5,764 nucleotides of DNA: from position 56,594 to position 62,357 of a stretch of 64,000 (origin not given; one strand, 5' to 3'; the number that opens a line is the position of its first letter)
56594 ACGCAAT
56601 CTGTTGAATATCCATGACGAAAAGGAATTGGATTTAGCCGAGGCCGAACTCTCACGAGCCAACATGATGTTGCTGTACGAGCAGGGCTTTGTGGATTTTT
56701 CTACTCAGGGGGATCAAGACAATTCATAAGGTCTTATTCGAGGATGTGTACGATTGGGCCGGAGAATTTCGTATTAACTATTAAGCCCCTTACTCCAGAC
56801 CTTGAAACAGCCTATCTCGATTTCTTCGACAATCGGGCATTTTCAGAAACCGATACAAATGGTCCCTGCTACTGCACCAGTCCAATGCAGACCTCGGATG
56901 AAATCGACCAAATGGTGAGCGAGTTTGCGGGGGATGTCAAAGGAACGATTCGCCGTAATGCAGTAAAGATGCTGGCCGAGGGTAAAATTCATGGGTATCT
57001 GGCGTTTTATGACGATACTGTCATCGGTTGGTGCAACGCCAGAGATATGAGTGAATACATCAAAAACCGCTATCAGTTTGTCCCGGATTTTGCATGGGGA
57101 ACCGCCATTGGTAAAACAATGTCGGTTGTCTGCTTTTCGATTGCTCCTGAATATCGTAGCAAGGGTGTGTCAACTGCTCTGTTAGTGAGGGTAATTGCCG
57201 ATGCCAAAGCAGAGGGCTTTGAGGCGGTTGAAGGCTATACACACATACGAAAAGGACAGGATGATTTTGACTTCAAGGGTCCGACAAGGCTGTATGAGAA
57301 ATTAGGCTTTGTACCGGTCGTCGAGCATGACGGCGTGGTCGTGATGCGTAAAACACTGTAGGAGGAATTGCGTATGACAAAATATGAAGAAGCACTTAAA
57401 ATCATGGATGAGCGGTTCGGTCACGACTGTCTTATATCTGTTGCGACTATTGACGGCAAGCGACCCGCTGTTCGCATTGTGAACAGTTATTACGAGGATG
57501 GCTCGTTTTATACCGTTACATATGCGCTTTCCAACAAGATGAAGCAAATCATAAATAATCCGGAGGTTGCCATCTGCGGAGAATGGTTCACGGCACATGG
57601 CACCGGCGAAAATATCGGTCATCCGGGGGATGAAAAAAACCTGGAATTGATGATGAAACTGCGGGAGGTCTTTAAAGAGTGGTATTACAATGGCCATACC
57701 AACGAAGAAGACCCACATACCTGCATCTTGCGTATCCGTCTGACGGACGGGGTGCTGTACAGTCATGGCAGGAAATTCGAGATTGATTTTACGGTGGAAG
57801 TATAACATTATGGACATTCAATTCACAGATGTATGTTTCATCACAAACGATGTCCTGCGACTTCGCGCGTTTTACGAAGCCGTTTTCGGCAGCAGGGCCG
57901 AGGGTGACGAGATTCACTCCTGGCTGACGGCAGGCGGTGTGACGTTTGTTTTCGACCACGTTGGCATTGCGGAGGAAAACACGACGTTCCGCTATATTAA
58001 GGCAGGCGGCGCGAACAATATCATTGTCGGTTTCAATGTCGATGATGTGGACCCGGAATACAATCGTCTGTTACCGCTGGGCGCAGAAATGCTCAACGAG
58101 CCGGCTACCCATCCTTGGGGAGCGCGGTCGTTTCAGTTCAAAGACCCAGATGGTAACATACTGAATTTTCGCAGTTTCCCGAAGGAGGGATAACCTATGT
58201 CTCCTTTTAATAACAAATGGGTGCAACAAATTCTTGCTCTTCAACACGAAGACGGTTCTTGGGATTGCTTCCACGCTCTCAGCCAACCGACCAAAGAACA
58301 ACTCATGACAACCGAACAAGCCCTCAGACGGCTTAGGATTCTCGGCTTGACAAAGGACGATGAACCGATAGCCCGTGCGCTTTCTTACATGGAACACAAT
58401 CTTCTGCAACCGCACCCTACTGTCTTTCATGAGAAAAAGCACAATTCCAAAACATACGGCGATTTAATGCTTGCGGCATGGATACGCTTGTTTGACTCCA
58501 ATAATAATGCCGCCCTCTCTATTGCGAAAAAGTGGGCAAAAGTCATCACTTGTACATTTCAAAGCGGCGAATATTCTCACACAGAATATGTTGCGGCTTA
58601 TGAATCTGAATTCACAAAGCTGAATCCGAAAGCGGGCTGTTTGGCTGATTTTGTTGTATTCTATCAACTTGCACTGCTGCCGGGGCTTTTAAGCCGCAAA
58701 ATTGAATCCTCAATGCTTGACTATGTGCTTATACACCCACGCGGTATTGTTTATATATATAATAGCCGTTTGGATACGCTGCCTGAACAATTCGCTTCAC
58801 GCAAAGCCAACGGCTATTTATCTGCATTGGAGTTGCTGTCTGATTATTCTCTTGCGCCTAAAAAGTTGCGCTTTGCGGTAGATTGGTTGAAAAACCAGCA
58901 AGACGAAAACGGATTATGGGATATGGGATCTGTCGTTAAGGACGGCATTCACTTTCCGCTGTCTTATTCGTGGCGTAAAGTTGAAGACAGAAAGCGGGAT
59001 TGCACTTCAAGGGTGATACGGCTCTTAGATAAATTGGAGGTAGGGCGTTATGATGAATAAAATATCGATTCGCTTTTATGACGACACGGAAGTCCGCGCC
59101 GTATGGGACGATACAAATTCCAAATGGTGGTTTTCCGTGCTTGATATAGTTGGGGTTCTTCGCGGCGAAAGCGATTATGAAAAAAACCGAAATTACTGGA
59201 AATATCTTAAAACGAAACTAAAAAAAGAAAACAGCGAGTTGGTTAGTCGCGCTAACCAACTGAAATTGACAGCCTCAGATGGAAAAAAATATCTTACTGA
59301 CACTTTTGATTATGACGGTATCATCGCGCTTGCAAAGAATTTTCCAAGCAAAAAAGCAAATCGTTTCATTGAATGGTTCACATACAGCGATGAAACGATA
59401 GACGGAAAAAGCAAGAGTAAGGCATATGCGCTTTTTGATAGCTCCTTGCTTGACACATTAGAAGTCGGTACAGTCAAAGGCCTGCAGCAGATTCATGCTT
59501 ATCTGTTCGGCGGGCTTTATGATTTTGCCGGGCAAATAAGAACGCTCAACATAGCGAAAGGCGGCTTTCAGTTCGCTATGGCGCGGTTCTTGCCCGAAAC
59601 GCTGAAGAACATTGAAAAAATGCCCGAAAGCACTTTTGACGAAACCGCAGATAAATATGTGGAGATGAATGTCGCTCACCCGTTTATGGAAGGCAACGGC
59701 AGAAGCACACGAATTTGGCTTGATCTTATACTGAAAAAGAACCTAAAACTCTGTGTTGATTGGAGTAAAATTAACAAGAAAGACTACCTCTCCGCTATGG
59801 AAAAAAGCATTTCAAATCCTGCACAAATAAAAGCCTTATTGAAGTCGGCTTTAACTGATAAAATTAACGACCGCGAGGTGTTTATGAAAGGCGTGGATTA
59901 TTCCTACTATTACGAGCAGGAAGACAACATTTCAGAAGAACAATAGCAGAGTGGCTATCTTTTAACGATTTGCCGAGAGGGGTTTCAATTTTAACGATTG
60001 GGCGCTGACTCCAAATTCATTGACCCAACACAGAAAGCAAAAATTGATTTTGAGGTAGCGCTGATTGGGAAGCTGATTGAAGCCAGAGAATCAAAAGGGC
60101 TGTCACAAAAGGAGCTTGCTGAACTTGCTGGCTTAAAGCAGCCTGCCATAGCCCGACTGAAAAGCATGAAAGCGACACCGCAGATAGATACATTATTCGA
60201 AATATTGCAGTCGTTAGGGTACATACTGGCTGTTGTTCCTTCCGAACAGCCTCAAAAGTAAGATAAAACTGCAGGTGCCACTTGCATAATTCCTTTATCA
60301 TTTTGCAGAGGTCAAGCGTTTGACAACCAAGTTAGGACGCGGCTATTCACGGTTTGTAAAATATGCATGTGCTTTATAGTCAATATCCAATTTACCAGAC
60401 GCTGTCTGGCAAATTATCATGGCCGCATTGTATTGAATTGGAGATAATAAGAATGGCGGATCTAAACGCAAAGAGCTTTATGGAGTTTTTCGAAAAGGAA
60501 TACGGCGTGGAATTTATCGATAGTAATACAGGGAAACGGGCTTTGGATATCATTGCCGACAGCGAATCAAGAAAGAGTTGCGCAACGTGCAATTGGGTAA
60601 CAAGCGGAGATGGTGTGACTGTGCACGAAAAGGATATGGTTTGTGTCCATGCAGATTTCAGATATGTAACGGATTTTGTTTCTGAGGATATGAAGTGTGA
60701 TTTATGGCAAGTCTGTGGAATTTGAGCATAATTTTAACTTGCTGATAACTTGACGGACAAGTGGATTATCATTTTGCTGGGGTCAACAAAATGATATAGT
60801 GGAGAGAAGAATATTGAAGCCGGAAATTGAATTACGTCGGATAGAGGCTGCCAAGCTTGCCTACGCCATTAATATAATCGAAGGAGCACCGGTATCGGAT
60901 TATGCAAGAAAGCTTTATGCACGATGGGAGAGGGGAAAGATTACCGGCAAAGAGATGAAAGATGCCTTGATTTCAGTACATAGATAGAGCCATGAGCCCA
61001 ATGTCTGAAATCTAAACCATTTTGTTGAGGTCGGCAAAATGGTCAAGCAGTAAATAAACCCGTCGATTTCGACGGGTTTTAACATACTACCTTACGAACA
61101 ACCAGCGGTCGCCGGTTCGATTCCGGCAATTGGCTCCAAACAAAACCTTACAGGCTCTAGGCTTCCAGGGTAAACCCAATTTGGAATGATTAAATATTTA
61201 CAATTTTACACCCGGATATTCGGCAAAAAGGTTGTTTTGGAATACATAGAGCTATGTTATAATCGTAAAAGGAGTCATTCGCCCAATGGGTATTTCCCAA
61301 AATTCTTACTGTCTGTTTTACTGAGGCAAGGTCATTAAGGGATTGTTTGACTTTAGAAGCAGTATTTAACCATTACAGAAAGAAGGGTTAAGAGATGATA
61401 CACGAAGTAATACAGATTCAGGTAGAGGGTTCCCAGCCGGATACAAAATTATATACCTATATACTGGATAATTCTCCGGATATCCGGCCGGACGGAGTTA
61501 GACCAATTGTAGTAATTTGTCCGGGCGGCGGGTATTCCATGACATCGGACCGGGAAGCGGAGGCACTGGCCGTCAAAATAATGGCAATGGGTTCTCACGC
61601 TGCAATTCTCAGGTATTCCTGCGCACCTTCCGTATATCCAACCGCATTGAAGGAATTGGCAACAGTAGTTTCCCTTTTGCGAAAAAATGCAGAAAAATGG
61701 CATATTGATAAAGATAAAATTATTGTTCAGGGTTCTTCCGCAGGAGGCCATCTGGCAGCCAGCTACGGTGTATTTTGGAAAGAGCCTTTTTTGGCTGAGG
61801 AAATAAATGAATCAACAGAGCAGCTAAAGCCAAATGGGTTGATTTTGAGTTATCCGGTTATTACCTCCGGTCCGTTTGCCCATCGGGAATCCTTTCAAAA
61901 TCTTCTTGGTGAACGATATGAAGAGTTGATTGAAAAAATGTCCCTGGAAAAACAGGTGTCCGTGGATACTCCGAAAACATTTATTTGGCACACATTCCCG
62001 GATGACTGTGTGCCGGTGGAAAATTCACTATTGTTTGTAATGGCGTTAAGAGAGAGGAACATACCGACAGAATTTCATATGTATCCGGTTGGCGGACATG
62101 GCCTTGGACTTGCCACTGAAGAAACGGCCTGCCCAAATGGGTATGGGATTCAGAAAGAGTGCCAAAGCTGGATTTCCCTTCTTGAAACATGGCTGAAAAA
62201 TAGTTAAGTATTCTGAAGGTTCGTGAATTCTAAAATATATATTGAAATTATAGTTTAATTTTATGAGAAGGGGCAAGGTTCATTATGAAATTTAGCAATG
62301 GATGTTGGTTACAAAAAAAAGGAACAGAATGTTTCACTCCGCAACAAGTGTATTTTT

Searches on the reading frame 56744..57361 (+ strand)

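Call 69: search_protein_families(library=pfam, proteins=[window:56744-57361:+], max_evalue=0.001)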
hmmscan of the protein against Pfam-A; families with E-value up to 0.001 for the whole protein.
window:56744-57361:+ (205 aa): 3 families
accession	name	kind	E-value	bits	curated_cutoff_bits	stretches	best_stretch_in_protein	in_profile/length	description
PF00583.31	Acetyltransf_1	-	5.6e-08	33.5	20.7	1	83-189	34-116/116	Acetyltransferase (GNAT) family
PF13508.13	Acetyltransf_7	-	8.2e-07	29.8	27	1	85-190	6-83/84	Acetyltransferase (GNAT) domain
PF13673.13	Acetyltransf_10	-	0.00042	20.7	23.6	0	125-192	51-110/128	Acetyltransferase (GNAT) domain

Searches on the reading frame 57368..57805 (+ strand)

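Call 69: search_protein_families(library=pfam, proteins=[window:57368-57805:+], max_evalue=0.001)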
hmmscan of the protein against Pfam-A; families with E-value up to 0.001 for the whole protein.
window:57368-57805:+ (145 aa): 1 family
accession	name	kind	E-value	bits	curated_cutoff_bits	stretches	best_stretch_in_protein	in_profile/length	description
PF01243.27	PNPOx_N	-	6.5e-07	30.2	28.1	1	23-126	15-114/120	Pyridoxamine 5'-phosphate oxidase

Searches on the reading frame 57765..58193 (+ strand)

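Call 69: search_protein_families(library=pfam, proteins=[window:57765-58193:+], max_evalue=0.001)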
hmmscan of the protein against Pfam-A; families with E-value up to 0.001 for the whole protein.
window:57765-58193:+ (142 aa): 3 families
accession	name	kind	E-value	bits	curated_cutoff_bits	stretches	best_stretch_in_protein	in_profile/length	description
PF00903.31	Glyoxalase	-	9.1e-13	49.1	20.6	1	23-135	5-121/121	Glyoxalase/Bleomycin resistance protein/Dioxygenase superfamily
PF18029.7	Glyoxalase_6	-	3e-09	37.9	23.6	1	23-131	2-101/106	Glyoxalase-like domain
PF12681.13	Glyoxalase_2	-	1.7e-08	34.9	30.1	1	23-134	4-112/118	Glyoxalase-like domain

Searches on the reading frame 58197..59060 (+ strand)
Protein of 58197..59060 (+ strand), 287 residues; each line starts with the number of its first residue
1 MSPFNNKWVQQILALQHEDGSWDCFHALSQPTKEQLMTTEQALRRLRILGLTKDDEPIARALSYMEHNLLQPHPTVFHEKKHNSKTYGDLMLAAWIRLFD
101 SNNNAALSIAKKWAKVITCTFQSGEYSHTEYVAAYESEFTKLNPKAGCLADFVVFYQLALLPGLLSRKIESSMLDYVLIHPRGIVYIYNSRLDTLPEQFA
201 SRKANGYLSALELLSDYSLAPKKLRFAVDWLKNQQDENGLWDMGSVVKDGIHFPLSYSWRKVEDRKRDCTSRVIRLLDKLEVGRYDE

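Call 69: search_protein_families(library=pfam, proteins=[window:58197-59060:+], max_evalue=0.001)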
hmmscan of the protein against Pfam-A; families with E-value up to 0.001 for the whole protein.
window:58197-59060:+ (287 aa): 1 family
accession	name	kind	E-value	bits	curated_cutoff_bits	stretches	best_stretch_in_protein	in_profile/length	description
PF13249.12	SQHop_cyclase_N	-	3.4e-05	23.6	26.2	1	6-64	48-102/291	Squalene-hopene cyclase N-terminal domain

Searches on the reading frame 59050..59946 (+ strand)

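Call 69: search_protein_families(library=pfam, proteins=[window:59050-59946:+], max_evalue=0.001)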
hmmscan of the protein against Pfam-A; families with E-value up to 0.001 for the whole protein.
window:59050-59946:+ (298 aa): 2 families
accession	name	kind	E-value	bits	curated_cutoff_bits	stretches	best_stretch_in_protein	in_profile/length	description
PF02661.23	Fic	-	2.9e-13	50.9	24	1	142-228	4-93/93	Fic/DOC family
PF02498.22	Bro-N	-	4.6e-07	30.8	25.6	1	14-111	1-91/96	BRO family, N-terminal domain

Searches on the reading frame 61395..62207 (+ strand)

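Call 69: search_protein_families(library=pfam, proteins=[window:61395-62207:+], max_evalue=0.001)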
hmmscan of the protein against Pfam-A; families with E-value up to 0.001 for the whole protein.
window:61395-62207:+ (270 aa): 3 families
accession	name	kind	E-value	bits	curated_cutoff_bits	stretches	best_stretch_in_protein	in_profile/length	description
PF20434.5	BD-FAE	-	2.1e-19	70.4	26.8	1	36-217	13-214/215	BD-FAE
PF07859.19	Abhydrolase_3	-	1e-12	48.7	25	1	44-158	6-112/210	alpha/beta hydrolase fold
PF00326.27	Peptidase_S9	-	2.3e-10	40.8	22.6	1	97-238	54-190/213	Prolyl oligopeptidase family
